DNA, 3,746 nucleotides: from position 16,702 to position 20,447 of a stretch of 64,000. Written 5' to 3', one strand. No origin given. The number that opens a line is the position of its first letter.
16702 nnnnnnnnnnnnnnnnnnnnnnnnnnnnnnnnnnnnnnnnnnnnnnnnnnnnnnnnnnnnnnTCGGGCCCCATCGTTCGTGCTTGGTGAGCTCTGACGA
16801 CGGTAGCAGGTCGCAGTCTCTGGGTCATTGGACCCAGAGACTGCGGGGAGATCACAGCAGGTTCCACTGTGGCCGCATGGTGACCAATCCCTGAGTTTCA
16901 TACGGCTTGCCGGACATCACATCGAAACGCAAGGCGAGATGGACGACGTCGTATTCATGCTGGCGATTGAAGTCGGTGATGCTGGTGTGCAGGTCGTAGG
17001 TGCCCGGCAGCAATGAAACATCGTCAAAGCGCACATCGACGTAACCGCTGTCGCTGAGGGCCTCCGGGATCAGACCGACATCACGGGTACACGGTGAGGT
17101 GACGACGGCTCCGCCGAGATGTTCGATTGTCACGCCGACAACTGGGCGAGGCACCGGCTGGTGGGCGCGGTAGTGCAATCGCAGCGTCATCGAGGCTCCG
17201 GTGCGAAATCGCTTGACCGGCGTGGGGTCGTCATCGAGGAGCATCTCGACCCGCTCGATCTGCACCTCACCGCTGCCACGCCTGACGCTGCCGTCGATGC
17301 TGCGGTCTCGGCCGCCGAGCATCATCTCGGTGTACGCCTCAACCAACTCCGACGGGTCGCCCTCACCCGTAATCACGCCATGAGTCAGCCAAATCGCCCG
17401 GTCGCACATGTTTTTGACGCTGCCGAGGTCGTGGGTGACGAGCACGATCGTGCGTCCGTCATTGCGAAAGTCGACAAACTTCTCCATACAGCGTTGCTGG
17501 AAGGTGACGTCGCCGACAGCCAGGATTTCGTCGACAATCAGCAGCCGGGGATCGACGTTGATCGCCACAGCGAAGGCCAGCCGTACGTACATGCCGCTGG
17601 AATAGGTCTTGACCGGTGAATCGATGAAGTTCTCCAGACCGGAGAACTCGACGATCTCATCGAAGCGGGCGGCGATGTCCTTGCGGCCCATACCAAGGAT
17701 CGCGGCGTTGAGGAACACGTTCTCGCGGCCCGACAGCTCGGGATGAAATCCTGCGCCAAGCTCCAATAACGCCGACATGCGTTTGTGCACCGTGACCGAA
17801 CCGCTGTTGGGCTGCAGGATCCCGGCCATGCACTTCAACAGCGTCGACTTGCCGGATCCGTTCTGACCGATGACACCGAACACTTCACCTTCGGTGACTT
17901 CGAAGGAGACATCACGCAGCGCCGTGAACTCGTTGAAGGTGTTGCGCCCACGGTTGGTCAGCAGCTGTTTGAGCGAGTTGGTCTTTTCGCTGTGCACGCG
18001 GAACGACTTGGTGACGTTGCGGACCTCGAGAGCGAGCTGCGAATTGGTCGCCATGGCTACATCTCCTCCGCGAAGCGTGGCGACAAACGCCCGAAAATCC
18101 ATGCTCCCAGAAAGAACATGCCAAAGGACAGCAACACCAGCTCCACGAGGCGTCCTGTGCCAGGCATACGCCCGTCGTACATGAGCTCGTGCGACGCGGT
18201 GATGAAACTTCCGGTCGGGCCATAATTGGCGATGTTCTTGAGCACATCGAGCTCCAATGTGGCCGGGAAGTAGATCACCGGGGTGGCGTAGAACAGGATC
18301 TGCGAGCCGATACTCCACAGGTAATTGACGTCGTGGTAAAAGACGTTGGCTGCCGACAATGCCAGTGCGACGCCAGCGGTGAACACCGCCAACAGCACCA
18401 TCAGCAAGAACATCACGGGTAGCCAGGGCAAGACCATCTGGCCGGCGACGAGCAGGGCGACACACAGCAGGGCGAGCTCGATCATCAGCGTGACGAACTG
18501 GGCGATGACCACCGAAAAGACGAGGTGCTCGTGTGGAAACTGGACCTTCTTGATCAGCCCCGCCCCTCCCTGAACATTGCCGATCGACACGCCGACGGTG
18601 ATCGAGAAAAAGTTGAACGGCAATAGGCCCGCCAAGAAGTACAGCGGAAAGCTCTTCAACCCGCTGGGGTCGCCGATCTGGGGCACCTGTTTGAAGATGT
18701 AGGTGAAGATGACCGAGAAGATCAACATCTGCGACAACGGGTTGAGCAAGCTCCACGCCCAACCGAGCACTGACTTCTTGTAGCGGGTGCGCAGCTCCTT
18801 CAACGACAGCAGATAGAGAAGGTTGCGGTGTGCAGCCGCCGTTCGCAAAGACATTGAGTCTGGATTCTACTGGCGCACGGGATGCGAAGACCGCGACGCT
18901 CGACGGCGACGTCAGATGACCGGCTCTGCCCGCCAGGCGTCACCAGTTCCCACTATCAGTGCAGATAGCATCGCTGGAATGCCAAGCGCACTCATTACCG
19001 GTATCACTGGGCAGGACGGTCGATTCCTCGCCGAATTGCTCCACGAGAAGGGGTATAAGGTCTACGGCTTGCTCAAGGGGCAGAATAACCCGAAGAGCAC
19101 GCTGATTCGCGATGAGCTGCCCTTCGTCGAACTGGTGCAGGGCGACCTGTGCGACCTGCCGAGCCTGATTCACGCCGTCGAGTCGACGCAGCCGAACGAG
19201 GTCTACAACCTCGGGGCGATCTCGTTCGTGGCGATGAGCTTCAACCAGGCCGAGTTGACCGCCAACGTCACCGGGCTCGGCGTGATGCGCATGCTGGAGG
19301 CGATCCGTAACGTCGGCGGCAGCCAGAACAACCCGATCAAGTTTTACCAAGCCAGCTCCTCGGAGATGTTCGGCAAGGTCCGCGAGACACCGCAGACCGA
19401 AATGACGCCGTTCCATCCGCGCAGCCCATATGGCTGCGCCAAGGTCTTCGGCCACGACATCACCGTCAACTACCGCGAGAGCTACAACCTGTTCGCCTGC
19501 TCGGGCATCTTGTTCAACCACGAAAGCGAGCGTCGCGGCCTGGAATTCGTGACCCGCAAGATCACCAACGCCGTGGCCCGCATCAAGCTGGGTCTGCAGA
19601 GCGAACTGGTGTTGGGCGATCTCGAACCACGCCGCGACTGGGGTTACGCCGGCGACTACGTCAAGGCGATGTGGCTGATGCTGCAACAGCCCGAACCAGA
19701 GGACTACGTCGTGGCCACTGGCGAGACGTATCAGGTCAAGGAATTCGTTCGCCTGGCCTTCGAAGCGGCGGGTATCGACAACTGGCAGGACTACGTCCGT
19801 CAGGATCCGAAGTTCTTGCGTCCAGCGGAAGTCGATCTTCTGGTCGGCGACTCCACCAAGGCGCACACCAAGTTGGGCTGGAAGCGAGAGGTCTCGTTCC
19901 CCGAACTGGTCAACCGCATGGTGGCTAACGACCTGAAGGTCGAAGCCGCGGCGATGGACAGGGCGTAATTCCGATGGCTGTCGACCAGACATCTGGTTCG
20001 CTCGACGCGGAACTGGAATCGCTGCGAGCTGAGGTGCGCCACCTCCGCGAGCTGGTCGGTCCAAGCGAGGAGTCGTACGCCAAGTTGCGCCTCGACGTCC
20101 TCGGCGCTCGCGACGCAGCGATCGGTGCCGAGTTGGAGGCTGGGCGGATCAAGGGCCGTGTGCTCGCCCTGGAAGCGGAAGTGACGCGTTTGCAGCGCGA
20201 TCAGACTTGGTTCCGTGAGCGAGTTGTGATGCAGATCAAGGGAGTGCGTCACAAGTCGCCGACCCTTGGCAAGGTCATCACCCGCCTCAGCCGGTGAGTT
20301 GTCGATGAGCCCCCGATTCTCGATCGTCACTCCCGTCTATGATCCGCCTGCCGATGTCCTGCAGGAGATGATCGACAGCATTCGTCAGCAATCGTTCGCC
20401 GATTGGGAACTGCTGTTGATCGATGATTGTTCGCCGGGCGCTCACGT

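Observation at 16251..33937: Four small coiled-coil ORFs, each packed against a large glycosyltransferase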

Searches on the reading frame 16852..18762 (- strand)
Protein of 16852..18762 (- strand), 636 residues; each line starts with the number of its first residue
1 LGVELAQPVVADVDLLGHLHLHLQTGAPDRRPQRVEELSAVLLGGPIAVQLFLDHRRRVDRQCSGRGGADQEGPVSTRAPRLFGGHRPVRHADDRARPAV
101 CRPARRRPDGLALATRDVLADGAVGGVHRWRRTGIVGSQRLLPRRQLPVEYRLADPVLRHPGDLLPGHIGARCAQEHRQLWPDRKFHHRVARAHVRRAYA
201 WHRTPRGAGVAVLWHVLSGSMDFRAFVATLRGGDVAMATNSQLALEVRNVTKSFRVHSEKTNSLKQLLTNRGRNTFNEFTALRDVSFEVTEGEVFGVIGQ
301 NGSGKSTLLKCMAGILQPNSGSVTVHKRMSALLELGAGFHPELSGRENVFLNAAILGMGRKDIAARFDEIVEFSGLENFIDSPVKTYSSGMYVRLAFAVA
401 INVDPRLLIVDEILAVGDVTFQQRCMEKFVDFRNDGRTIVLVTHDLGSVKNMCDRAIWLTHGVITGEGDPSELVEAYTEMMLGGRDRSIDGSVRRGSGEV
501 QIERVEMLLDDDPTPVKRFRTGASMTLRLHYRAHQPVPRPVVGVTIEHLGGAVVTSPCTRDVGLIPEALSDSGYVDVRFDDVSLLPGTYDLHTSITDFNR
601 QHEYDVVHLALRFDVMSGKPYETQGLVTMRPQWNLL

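Call 5: search_protein_families(library=pfam, proteins=[window:16852-18762:-], max_evalue=0.001)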
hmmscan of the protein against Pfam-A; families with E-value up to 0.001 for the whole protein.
window:16852-18762:- (636 aa): 5 families
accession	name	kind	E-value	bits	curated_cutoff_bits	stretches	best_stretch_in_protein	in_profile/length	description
PF00005.33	ABC_tran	-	1.4e-22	81.2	25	1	282-413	1-135/137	ABC transporter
PF14524.12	Wzt_C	-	2.9e-22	79.6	30.4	1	494-629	4-143/143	Wzt C-terminal domain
PF13555.12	AAA_29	-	2.3e-05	24.5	27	1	283-320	14-50/61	P-loop containing region of AAA domain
PF13304.12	AAA_21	-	5.7e-05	23.8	27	1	295-370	2-63/304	AAA domain, putative AbiEii toxin, Type IV TA system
PF13476.12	AAA_23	-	0.00013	23.2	27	1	279-316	7-43/201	AAA domain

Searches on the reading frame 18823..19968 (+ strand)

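Call 5: search_protein_families(library=pfam, proteins=[window:18823-19968:+], max_evalue=0.001)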
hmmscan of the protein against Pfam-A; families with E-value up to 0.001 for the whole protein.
window:18823-19968:+ (381 aa): 3 families
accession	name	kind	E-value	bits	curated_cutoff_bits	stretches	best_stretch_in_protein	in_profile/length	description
PF16363.11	GDP_Man_Dehyd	-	5.6e-124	414.4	27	1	57-366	1-332/332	GDP-mannose 4,6 dehydratase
PF01370.27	Epimerase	-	2.5e-65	220.7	20.9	1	56-298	1-240/240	NAD dependent epimerase/dehydratase family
PF04321.23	RmlD_sub_bind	-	9e-08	32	27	1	57-230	4-152/287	RmlD substrate binding domain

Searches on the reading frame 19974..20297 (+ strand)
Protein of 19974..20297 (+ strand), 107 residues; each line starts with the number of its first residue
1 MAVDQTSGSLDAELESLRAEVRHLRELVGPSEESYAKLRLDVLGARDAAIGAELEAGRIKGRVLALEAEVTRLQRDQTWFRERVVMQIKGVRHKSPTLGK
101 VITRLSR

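Call 6: search_protein_families(library=pfam, proteins=[window:19974-20297:+], max_evalue=0.1)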
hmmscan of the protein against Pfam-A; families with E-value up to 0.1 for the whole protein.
window:19974-20297:+ (107 aa): 1 family
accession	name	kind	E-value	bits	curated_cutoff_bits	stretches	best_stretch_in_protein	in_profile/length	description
PF15233.11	SYCE1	-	0.049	14.1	27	1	6-93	34-121/152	Synaptonemal complex central element protein 1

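Call 21: find_homologous_proteins(query=window:19974-20297:+, max_evalue=0.01)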
Query window:19974-20297:+ (107 aa): 66 proteins with E <= 0.01 among 102 candidates.
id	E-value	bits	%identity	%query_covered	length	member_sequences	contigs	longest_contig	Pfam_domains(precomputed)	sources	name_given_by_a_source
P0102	4.5e-59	215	100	100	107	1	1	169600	-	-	-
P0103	9.7e-45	169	79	95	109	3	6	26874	-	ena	-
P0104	2.2e-44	168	79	97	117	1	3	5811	-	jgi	jgi:hypothetical protein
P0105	2.2e-42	161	83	89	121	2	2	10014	-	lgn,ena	-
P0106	1.6e-36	143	72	92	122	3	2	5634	-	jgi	jgi:cell division protein FtsB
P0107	1.7e-36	142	73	89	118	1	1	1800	-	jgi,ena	jgi:predicted nucleic acid-binding Zn-ribbon protein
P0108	8.2e-36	140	66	99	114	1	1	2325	-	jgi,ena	-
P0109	8.8e-36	140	70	93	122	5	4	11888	-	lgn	-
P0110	3.2e-35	138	72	91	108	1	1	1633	-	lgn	-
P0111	4.7e-35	138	68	94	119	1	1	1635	-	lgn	-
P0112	9.4e-35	137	72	89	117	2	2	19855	-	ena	-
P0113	1.1e-34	137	68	95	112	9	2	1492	-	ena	-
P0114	1.8e-34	136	65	98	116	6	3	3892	-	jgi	jgi:predicted nucleic acid-binding Zn-ribbon protein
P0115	1.9e-34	136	67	93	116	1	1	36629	-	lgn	-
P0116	1.3e-33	133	69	93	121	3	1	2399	-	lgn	-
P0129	4.0e-26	109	57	98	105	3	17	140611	-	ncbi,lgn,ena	-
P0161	4.8e-16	77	47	97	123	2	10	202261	-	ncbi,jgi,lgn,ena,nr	ncbi:MAG: hypothetical protein NWP37_03145 [Pontimonas sp.]|jgi:hypothetical protein|nr:hypothetical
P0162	5.4e-16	77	50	89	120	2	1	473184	-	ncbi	-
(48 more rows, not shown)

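Call 23: find_encoding_contigs(protein=P0161, flank=6000, max_places=3)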
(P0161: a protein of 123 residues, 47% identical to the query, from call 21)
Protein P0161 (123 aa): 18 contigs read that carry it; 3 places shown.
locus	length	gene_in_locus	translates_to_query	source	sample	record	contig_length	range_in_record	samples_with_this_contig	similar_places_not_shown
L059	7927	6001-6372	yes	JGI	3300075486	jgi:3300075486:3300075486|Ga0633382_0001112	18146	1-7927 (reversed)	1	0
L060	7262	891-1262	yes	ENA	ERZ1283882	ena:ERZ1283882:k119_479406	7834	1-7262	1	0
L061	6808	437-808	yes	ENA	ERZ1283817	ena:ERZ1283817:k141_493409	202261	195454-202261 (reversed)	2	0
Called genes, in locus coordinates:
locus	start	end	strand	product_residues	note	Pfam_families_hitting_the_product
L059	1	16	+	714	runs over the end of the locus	PF01642:MM_CoA_mutase, PF02310:B12-binding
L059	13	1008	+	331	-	PF03308:MeaB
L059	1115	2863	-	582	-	-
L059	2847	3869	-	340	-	PF01073:3Beta_HSD (faint), PF01370:Epimerase, PF04321:RmlD_sub_bind (faint), PF07993:NAD_binding_4 (faint), PF13460:NAD_binding_10 (weak), PF16363:GDP_Man_Dehyd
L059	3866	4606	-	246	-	PF00535:Glycos_transf_2, PF13641:Glyco_tranf_2_3 (weak)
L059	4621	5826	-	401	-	PF03721:UDPG_MGDP_dh_N, PF00984:UDPG_MGDP_dh, PF03720:UDPG_MGDP_dh_C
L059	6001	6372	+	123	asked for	-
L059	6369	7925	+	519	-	?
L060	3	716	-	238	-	?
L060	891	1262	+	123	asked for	-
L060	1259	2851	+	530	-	PF00535:Glycos_transf_2, PF10111:Glyco_tranf_2_2 (faint), PF13641:Glyco_tranf_2_3, PF00535:Glycos_transf_2, PF13641:Glyco_tranf_2_3, PF13632:Glyco_trans_2_3 (weak)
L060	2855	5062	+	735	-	PF20706:GT4-conflict, PF13692:Glyco_trans_1_4, PF00534:Glycos_transf_1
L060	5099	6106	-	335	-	PF13489:Methyltransf_23 (weak)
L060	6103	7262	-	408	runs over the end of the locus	PF00005:ABC_tran, PF14524:Wzt_C (weak)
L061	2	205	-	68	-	?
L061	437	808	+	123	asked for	-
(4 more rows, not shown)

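Call 24: find_encoding_contigs(protein=P0129, flank=6000, max_places=2)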
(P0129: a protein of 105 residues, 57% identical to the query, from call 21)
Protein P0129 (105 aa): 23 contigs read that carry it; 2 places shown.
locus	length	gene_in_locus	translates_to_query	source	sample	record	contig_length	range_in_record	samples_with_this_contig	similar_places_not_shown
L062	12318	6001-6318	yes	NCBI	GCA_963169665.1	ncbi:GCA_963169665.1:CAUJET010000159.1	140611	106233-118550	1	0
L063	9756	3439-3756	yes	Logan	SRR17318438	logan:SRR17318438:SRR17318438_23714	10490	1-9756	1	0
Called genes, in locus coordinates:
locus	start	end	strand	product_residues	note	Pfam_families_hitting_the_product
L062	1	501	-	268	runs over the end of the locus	PF01061:ABC2_membrane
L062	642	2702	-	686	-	PF24677:DUF7657, PF24672:DUF7654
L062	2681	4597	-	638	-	PF13524:Glyco_trans_1_2, PF00535:Glycos_transf_2, PF10111:Glyco_tranf_2_2 (weak), PF13641:Glyco_tranf_2_3, PF13632:Glyco_trans_2_3 (faint)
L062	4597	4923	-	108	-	-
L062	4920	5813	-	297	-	-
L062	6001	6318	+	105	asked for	-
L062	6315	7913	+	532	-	PF00535:Glycos_transf_2, PF10111:Glyco_tranf_2_2 (faint), PF13641:Glyco_tranf_2_3, PF00535:Glycos_transf_2, PF13641:Glyco_tranf_2_3 (weak)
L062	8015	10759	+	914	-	-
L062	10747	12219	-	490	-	PF09913:DUF2142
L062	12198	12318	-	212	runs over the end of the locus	PF13489:Methyltransf_23, PF07021:MetW (weak), PF08241:Methyltransf_11, PF08242:Methyltransf_12, PF13649:Methyltransf_25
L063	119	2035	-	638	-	PF13524:Glyco_trans_1_2, PF00535:Glycos_transf_2, PF10111:Glyco_tranf_2_2 (weak), PF13641:Glyco_tranf_2_3, PF13632:Glyco_trans_2_3 (faint)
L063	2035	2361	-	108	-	-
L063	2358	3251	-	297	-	-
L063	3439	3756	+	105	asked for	-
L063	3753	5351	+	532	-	PF00535:Glycos_transf_2, PF10111:Glyco_tranf_2_2 (faint), PF13641:Glyco_tranf_2_3, PF00535:Glycos_transf_2, PF13641:Glyco_tranf_2_3 (weak)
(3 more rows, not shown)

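Call 25: find_encoding_contigs(protein=P0162, flank=6000, max_places=2)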
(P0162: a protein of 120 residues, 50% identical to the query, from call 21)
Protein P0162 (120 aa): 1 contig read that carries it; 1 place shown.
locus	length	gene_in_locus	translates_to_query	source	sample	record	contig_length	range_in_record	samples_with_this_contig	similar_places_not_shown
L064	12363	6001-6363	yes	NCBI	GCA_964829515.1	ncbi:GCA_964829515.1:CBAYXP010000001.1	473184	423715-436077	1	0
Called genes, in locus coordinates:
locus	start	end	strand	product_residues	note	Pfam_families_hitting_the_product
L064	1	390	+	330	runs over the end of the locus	PF03308:MeaB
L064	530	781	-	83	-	PF08242:Methyltransf_12 (weak)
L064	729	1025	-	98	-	-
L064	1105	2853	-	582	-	-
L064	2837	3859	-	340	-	PF01370:Epimerase, PF04321:RmlD_sub_bind (faint), PF13460:NAD_binding_10 (faint), PF16363:GDP_Man_Dehyd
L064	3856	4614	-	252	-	PF00535:Glycos_transf_2, PF13641:Glyco_tranf_2_3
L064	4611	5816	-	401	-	PF03446:NAD_binding_2 (faint), PF03721:UDPG_MGDP_dh_N, PF00984:UDPG_MGDP_dh, PF03720:UDPG_MGDP_dh_C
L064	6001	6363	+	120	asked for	-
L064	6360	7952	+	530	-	PF00535:Glycos_transf_2, PF10111:Glyco_tranf_2_2 (faint), PF13641:Glyco_tranf_2_3, PF00535:Glycos_transf_2, PF13641:Glyco_tranf_2_3, PF13632:Glyco_trans_2_3 (weak)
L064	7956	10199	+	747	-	PF00534:Glycos_transf_1, PF20706:GT4-conflict, PF13692:Glyco_trans_1_4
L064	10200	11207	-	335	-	PF13489:Methyltransf_23 (weak)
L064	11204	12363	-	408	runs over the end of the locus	PF00005:ABC_tran, PF14524:Wzt_C (weak)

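Call 54: search_protein_families(library=ncbifam, proteins=[window:19974-20297:+], max_evalue=0.01)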
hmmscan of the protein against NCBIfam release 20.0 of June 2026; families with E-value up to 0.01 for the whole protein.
window:19974-20297:+ (107 aa): 0 families
